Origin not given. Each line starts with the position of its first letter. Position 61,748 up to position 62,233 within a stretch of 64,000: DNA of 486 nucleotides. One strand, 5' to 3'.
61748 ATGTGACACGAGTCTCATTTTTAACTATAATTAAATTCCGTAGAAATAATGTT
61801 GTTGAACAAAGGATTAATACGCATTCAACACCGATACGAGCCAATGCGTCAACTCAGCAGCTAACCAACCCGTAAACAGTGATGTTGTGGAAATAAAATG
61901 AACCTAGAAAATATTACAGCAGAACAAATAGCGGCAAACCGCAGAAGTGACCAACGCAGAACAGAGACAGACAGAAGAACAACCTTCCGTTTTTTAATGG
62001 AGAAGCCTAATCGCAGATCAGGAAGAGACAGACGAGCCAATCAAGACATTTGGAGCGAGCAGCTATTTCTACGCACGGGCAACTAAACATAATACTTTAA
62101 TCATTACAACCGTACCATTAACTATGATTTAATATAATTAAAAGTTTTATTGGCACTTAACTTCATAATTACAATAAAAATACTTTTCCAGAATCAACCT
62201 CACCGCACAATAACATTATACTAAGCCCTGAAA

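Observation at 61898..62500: Two paralogous arginine-rich micro-protein genes downstream of flgZ, one apparently frameshifted.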

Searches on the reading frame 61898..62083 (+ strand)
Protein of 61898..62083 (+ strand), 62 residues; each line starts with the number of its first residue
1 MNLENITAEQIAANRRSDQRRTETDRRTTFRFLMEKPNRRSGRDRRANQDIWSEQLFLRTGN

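Call 6: search_protein_families(library=pfam, proteins=[window:61898-62083:+], max_evalue=1)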
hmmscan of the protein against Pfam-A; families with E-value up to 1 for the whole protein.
seq(62 aa): 0 families

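Call 7: search_protein_families(library=ncbifam, proteins=[window:61898-62083:+], max_evalue=10)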
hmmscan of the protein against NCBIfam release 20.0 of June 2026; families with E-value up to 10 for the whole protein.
seq(62 aa): 0 families

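Call 8: find_homologous_proteins(query=window:61898-62083:+, max_evalue=10)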
Query seq(62 aa) (62 aa): 4 proteins with E <= 10 among 4 candidates.
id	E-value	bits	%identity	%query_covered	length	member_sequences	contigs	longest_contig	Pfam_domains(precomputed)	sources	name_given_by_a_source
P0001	6.3e-26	106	87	100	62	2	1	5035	-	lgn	-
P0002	1.3e-20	90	84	89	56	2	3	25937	-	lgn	-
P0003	1.9e-17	80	66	100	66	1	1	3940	-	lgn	-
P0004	2.5e-14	70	68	85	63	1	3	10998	-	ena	-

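Call 10: find_related_loci(query=window:61898-62083:+, collection=genome_contigs, flank=6000)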
Query seq(62 aa) (62 aa) in genome_contigs; peptide patterns used: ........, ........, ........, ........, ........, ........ (x = any residue, [..] = any of these).
599 stretches matched a pattern (row limit reached: there are more); 2 encode a relative of the query (tblastn E <= 1e-3); 2 distinct loci.
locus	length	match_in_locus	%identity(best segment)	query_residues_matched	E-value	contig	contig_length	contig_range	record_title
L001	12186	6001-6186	87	1-62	7e-25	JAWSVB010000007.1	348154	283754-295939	MAG: Gammaproteobacteria bacterium isolate PJM12_PHB_gam1 A6P3HBJ1_contig_17, whole genome shotgun sequence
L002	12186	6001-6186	58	1-62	3e-20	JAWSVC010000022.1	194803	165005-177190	MAG: Gammaproteobacteria bacterium isolate PJM12_PHB_gam2 A6P3HBJ1_contig_77, whole genome shotgun sequence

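Call 19: find_encoding_contigs(protein=P0004, flank=6000, max_places=4)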
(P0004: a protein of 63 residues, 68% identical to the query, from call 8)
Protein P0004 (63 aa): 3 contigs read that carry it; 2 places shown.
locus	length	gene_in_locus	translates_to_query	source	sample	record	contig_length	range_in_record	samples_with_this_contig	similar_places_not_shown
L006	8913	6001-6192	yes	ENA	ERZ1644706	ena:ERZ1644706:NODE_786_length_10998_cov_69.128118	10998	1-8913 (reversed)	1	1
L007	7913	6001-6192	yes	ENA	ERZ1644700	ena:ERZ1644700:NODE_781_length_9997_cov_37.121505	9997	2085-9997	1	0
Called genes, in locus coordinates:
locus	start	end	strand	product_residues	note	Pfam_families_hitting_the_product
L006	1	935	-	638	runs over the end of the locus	PF00005:ABC_tran, PF02463:SMC_N (faint), PF03308:MeaB (faint), PF13304:AAA_21 (faint), PF12848:ABC_tran_Xtn, PF00005:ABC_tran, PF16326:ABC_tran_CTD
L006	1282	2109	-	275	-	PF03705:CheR_N, PF01739:CheR, PF08242:Methyltransf_12 (faint), PF13649:Methyltransf_25 (faint)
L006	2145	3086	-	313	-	PF01584:CheW, PF00072:Response_reg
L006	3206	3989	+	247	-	PF17656:ChapFlgA_N, PF08666:SAF (weak), PF13144:ChapFlgA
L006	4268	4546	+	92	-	PF04316:FlgM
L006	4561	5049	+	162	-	PF05130:FlgN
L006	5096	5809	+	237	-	PF07317:PilZN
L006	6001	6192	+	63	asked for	-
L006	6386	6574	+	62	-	-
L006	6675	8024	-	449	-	PF01171:ATP_bind_3, PF09179:TilS, PF11734:TilS_C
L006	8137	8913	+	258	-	PF00497:SBP_bac_3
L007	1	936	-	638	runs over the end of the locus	PF00005:ABC_tran, PF02463:SMC_N (faint), PF03308:MeaB (faint), PF13304:AAA_21 (faint), PF12848:ABC_tran_Xtn, PF00005:ABC_tran, PF16326:ABC_tran_CTD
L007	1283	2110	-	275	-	PF03705:CheR_N, PF01739:CheR, PF08242:Methyltransf_12 (faint), PF13649:Methyltransf_25 (faint)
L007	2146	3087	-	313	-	PF01584:CheW, PF00072:Response_reg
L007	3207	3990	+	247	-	PF17656:ChapFlgA_N, PF08666:SAF (weak), PF13144:ChapFlgA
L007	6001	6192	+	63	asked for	-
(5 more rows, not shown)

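Call 21: find_encoding_contigs(protein=P0001, flank=6000, max_places=4)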
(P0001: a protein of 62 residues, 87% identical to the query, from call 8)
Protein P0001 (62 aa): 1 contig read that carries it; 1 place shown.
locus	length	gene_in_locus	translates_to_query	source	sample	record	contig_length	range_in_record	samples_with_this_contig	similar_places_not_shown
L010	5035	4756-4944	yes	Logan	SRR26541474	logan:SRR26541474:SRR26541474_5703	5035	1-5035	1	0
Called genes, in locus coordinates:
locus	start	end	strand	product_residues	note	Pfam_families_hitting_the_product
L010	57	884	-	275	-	PF03705:CheR_N, PF01739:CheR, PF13847:Methyltransf_31 (faint), PF08242:Methyltransf_12 (faint), PF13649:Methyltransf_25 (faint)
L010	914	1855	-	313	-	PF01584:CheW, PF00072:Response_reg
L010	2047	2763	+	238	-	PF17656:ChapFlgA_N, PF13144:ChapFlgA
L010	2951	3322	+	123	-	PF04316:FlgM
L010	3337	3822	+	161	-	PF05130:FlgN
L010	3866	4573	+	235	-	PF07317:PilZN, PF07238:PilZ (faint)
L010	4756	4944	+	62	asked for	-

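Call 34: search_protein_representatives(alignment_id=A2)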
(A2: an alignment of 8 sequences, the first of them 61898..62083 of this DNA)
Query: 8 sequences, 63 profile positions. Proteins with E-value up to 0.001 (for the whole library): 125; up to 1e-10: 2; up to 1e-30: 0. The best 125 are listed.
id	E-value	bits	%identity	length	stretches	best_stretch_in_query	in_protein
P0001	2.1e-28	113.8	-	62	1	1-63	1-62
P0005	4.2e-20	87.2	-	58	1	1-58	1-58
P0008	1.8e-10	56.3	-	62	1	12-57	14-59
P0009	5.7e-10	54.8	-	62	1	14-57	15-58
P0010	2.8e-09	52.6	-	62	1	14-58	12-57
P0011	1.0e-08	50.7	-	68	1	14-54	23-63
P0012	4.2e-08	48.8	-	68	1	6-54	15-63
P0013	2.8e-07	46.2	-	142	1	13-54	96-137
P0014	3.9e-07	45.7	-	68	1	12-55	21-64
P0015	4.1e-07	45.6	-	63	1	11-54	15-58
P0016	5.1e-07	45.3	-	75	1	8-55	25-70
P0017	5.5e-07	45.2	-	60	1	13-48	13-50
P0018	6.3e-07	45.0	-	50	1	13-54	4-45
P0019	6.6e-07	44.9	-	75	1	15-54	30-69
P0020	8.6e-07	44.6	-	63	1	1-55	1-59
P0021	9.1e-07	44.5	-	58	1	15-54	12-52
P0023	1.3e-06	44.0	-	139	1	12-53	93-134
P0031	5.4e-06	42.0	-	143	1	15-54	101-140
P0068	1.5e-04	37.4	-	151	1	9-54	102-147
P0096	4.3e-04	35.9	-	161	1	12-55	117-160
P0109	5.7e-04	35.6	-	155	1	13-54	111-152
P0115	6.5e-04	35.4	-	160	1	15-54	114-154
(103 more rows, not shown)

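Call 36: search_protein_families(library=pfam, proteins=[P0013, P0023, P0031, P0068, P0096, P0109, P0115, P0008, P0011, P0016], max_evalue=1)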
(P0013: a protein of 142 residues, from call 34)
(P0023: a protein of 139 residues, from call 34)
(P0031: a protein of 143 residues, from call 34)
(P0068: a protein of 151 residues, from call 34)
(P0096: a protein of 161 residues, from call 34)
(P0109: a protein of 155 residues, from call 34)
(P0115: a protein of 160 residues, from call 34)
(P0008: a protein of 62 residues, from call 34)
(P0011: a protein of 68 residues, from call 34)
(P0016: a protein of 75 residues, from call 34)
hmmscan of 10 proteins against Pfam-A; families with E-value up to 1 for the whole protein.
P0013 (142 aa): 1 family
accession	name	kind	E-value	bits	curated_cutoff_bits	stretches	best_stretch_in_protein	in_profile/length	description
PF05961.16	Chordopox_A13L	-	0.14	12.8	24.1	1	5-52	7-54/69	Chordopoxvirus A13L protein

P0023 (139 aa): 0 families

P0031 (143 aa): 1 family
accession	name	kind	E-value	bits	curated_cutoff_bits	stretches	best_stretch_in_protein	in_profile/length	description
PF03597.20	FixS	-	0.45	10.7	23.1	1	5-24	9-28/44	Cytochrome oxidase maturation protein cbb3-type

P0068 (151 aa): 1 family
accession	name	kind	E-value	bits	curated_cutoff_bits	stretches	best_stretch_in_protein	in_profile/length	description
PF25184.1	YxzE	-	0.41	12.1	40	1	4-41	5-35/65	YxzE-like putative bacteriocin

P0096 (161 aa): 0 families

P0109 (155 aa): 0 families

P0115 (160 aa): 3 families
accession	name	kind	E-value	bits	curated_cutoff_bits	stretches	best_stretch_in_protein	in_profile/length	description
PF02950.22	Conotoxin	-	0.0036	18.6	25.1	1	1-77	1-66/75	Conotoxin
PF06667.17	PspB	-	0.12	12.9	25.6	1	3-47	7-51/73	Phage shock protein B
PF17870.6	Insulin_TMD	-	0.12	12.9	33.4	1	4-24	21-42/47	Insulin receptor trans-membrane segment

P0008 (62 aa): 0 families

P0011 (68 aa): 0 families

P0016 (75 aa): 0 families

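Call 37: search_protein_families(library=ncbifam, proteins=[P0013, P0023, P0031, P0068, P0096, P0109, P0115, P0008, P0011, P0016], max_evalue=1)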
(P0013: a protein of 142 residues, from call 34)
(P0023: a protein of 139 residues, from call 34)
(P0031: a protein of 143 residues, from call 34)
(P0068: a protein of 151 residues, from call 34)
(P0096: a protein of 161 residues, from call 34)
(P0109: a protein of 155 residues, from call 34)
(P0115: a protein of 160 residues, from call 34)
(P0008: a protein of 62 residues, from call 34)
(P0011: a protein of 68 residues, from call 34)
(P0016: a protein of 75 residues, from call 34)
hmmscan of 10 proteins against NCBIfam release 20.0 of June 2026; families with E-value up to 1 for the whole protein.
P0013 (142 aa): 1 family
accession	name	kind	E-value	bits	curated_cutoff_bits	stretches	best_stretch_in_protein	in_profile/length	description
NF052597.1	FILTED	domain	0.16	12.3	40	1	6-93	9-89/110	FILTED domain-containing surface protein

P0023 (139 aa): 0 families

P0031 (143 aa): 0 families

P0068 (151 aa): 4 families
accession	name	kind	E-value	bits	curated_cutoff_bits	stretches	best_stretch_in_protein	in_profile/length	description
NF042931.1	SAG1386_EF1546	equivalog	0.0052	16.9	80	1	4-50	37-85/158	SAG1386/EF1546 family surface-associated protein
NF006283.1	PRK08455.1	equivalog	0.0099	15.5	187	1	4-55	25-76/182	flagellar basal body-associated protein FliL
NF045534.1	small_EYxxD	equivalog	0.044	13.5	29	1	5-31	11-36/37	EYxxD motif small membrane protein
NF038246.1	bile_salt_MFS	equivalog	0.2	10.5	400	1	5-63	172-232/408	conjugated bile salt MFS transporter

P0096 (161 aa): 1 family
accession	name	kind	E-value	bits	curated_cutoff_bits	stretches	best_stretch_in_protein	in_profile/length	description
NF058582.1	Microco_LAVTG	domain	0.59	10.3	27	0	4-24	11-31/34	LAVTG motif-containing sortase-dependent surface protein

P0109 (155 aa): 0 families

P0115 (160 aa): 2 families
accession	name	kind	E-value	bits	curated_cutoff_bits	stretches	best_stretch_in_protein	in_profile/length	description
NF042931.1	SAG1386_EF1546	equivalog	0.0035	17.5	80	1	5-55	36-86/158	SAG1386/EF1546 family surface-associated protein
NF041023.1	PP0621_fam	subfamily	0.15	12.3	45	1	7-43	3-35/71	PP0621 family protein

P0008 (62 aa): 0 families

P0011 (68 aa): 0 families

P0016 (75 aa): 0 families

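Call 41: find_homologous_proteins(query=A3, max_evalue=0.001)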
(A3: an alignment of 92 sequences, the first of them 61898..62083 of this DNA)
Query A3 (92 sequences) (62 aa, profile of the alignment): 56 proteins with E <= 0.001 among 1373 candidates.
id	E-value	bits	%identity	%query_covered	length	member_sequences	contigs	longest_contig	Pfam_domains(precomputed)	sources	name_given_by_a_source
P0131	1.1e-16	78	37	69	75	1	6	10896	-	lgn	-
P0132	2.1e-16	77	41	66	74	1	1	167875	-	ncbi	-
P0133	5.9e-16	75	42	69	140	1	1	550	-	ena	-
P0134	9.1e-16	75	41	66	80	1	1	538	-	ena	-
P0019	1.1e-15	74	39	66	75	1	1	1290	-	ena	-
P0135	1.7e-15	74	39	71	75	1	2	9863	-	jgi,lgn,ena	-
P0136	1.9e-15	74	41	66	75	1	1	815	-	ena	-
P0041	2.1e-15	74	35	84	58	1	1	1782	-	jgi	-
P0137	5.4e-15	72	44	66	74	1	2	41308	-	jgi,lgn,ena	-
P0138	6.5e-15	72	38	79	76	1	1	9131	-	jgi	jgi:hypothetical protein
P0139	1.3e-14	71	34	85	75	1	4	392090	-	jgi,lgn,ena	-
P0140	1.8e-14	71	42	69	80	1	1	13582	-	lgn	-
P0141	2.9e-14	70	44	66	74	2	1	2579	-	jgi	-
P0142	2.9e-14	70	42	69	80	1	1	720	-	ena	-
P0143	5.1e-14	69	49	66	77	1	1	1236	-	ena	-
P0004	2.1e-13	67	68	85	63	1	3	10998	-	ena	-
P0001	3.2e-13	67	87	100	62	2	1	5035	-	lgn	-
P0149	2.6e-12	64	48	45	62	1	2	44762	-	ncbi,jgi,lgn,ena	-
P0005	6.3e-8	50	60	32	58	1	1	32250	-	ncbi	-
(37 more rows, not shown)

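Call 42: search_solved_structures(query=A3, max_evalue=10, show_alignments=3)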
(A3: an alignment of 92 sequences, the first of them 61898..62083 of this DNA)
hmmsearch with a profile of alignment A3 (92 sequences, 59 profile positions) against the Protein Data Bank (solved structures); distinct sequences matched with E-value up to 10: 1.
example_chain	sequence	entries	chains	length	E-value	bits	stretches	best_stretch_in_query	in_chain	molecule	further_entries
9ip0_A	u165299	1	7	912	0.61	12.8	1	8-43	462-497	Chaperone protein ClpB1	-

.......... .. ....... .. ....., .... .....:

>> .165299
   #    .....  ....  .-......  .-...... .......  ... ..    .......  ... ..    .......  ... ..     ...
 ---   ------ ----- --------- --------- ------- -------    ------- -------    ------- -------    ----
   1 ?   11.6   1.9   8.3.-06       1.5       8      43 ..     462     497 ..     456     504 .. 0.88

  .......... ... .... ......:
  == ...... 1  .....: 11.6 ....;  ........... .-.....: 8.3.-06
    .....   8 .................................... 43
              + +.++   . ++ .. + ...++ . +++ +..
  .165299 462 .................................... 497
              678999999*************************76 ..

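Call 43: find_encoding_contigs(protein=P0132, flank=7000, max_places=2)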
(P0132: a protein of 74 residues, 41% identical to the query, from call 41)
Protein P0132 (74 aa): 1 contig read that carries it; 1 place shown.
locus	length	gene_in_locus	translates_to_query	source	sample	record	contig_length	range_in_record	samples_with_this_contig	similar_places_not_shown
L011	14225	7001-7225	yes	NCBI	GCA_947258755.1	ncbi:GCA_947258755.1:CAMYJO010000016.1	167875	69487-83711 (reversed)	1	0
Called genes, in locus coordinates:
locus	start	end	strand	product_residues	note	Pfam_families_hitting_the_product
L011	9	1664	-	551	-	PF02776:TPP_enzyme_N, PF00205:TPP_enzyme_M, PF02775:TPP_enzyme_C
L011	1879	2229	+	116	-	PF00085:Thioredoxin, PF13098:Thioredoxin_2, PF13899:Thioredoxin_7 (weak)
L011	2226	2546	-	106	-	-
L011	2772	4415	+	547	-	PF01627:Hpt, PF00072:Response_reg, PF00990:GGDEF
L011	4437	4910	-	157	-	PF01967:MoaC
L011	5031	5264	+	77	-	PF02597:ThiS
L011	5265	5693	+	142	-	PF02391:MoaE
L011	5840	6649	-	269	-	-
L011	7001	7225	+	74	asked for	-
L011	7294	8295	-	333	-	-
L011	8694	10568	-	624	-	PF13667:ThiC-associated, PF01964:ThiC_Rad_SAM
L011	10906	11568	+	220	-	PF01135:PCMT, PF00398:RrnaAD, PF13489:Methyltransf_23 (weak), PF13847:Methyltransf_31, PF08241:Methyltransf_11, PF08242:Methyltransf_12 (weak), PF13649:Methyltransf_25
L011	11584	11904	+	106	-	PF00581:Rhodanese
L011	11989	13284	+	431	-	PF02321:OEP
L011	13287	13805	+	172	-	PF01814:Hemerythrin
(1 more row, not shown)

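Call 44: find_encoding_contigs(protein=P0139, flank=7000, max_places=2)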
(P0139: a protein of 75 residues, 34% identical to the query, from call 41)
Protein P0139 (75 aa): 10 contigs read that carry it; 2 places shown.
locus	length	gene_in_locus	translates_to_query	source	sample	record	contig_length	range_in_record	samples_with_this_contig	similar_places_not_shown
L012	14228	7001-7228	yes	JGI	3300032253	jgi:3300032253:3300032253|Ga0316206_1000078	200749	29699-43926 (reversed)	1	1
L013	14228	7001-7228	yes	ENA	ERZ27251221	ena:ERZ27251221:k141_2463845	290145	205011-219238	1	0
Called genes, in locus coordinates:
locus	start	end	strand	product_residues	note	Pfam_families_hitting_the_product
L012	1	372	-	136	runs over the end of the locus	PF01894:YjbQ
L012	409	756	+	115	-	PF00085:Thioredoxin, PF13098:Thioredoxin_2, PF13905:Thioredoxin_8 (faint)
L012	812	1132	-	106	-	-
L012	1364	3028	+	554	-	PF01627:Hpt (weak), PF00072:Response_reg (weak), PF20161:VpsR (faint), PF00072:Response_reg, PF00990:GGDEF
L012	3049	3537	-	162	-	PF01967:MoaC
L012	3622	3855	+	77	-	PF02597:ThiS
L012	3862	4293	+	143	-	PF02391:MoaE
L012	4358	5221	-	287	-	-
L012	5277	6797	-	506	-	PF01645:Glu_synthase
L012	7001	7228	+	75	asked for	-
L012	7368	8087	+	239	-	PF03938:OmpH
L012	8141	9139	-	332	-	-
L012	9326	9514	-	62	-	PF08334:T2SSG (faint)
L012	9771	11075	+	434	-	PF00270:DEAD, PF04851:ResIII, PF13245:AAA_19 (faint), PF00271:Helicase_C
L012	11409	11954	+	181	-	-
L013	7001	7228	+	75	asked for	-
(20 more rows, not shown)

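Call 45: find_encoding_contigs(protein=P0149, flank=7000, max_places=2)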
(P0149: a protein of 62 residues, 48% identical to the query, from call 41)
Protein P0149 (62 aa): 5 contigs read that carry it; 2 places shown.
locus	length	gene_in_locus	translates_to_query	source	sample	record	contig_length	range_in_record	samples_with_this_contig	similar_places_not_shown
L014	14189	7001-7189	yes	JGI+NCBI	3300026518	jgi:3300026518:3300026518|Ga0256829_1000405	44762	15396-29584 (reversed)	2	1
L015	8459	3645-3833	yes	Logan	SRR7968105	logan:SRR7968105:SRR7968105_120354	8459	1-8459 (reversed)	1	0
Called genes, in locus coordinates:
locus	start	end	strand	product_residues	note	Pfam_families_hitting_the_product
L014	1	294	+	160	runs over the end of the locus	PF02542:YgbB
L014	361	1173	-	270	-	PF02649:GCHY-1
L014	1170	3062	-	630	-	PF13292:DXP_synthase_N, PF00456:Transketolase_N (weak), PF02775:TPP_enzyme_C (faint), PF02779:Transket_pyr, PF02780:Transketolase_C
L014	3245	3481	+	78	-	-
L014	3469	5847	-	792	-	PF01326:PPDK_N, PF00391:PEP-utilizers, PF02896:PEP-utilizers_C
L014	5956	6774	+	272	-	PF03618:Kinase-PPPase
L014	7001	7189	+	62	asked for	-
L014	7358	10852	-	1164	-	PF27156:RP005_N, PF07992:Pyr_redox_2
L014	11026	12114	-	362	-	PF04055:Radical_SAM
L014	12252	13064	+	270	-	PF01875:Memo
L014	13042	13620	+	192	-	PF01871:AMMECR1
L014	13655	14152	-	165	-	-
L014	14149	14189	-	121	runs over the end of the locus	PF22751:DUF488-N3a, PF22752:DUF488-N3i, PF04343:DUF488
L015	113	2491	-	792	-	PF01326:PPDK_N, PF00391:PEP-utilizers, PF02896:PEP-utilizers_C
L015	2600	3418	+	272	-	PF03618:Kinase-PPPase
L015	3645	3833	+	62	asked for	-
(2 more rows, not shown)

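Call 54: predict_structure(alignment_id=A3)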
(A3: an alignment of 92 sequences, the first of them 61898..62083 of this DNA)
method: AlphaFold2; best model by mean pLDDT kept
length: 62 residues; sequences in the alignment: 92
mean_pLDDT: 72.7   pTM: 0.21
mean pLDDT of the five models: 72.7, 72.3, 71.1, 70.2, 65.1
residues with pLDDT >= 90: 0; 70-90: 43; 50-70: 18; < 50: 1
segments of 3 or more residues with pLDDT < 50: none
pLDDT, mean of each block of 10 residues (from residue 1): 58 73 81 80 75 71 59
secondary structure, 60 per line:
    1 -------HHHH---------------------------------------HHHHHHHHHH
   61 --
elements in order: H8-11 H51-60

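Call 64: find_related_loci(query=A4, collection=metagenome_contigs, flank=4000)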
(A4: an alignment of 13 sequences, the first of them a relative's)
Query A4 (58 aa) in metagenome_contigs; peptide patterns used: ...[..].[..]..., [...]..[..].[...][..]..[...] (x = any residue, [..] = any of these).
600 stretches matched a pattern (row limit reached: there are more); 70 encode a relative of the query (tblastn E <= 1e-3); 70 distinct loci.
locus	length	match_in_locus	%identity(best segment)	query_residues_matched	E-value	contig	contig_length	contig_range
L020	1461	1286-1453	84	1-56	4e-27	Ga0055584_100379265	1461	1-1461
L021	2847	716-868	71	2-53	1e-18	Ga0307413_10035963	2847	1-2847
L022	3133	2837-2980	71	4-52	1e-17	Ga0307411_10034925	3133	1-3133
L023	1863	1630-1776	70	3-52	5e-17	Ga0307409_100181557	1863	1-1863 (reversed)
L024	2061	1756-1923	65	2-58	3e-16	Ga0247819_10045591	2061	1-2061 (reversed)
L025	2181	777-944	65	2-58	3e-16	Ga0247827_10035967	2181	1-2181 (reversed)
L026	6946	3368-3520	69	8-58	8e-16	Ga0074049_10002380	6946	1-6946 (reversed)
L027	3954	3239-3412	62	1-52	2e-15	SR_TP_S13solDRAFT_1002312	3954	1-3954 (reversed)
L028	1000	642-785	69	4-52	2e-15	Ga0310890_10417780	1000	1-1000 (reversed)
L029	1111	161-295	76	2-46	2e-15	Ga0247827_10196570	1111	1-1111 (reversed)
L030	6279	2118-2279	63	6-52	5e-15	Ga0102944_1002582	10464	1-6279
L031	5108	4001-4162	58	4-55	8e-15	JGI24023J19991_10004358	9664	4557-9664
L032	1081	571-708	70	6-52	9e-15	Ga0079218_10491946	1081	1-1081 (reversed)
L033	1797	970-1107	70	6-52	2e-14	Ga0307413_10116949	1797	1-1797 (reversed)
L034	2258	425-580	66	2-54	2e-13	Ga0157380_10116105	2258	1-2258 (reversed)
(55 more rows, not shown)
